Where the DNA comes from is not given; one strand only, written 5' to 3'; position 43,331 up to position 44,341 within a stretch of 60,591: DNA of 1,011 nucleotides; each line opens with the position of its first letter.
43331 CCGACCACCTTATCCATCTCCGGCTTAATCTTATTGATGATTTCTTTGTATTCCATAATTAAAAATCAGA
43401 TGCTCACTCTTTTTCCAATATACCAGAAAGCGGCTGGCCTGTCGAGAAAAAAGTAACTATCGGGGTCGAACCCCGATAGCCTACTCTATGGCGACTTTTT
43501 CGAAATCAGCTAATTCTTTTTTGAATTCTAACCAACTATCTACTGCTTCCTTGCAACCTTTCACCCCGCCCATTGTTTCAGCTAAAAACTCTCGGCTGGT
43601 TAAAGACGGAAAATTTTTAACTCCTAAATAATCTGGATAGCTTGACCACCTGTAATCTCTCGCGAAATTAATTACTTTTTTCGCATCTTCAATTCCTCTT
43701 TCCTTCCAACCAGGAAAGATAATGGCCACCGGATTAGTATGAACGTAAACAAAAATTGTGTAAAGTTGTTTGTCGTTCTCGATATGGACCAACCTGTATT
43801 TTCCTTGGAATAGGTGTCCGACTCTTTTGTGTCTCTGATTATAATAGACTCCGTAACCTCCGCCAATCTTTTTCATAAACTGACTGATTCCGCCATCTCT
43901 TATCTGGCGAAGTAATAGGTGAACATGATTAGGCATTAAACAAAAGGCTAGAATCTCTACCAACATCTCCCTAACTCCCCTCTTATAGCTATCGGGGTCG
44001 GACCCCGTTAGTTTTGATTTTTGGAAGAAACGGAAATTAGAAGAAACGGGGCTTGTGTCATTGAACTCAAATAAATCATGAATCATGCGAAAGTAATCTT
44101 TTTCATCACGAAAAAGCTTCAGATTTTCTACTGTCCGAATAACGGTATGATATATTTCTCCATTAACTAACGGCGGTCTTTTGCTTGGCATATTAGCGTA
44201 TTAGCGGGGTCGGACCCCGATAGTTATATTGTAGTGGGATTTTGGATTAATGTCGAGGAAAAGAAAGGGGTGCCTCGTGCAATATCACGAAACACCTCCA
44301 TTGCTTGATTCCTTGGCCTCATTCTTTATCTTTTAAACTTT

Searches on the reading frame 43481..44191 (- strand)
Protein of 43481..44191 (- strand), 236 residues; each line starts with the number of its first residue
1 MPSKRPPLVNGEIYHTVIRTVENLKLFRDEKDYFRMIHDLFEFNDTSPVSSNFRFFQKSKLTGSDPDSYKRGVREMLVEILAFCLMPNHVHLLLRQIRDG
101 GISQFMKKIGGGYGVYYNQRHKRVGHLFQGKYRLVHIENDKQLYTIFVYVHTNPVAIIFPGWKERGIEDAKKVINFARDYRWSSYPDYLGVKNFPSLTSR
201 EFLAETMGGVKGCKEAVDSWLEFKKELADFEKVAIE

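Call 63: search_protein_families(library=ncbifam, proteins=[window:43481-44191:-], max_evalue=1)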
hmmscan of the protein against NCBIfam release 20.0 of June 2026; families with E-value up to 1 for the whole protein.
window:43481-44191:- (236 aa): 2 families
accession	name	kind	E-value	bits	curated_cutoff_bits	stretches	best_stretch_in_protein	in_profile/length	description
NF047646.1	REP_Tyr_transpos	equivalog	3.5e-11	43.2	80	1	74-155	43-132/146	REP-associated tyrosine transposase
NF033573.1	transpos_IS200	equivalog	0.0036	17.5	55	1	73-124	42-93/126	IS200/IS605 family transposase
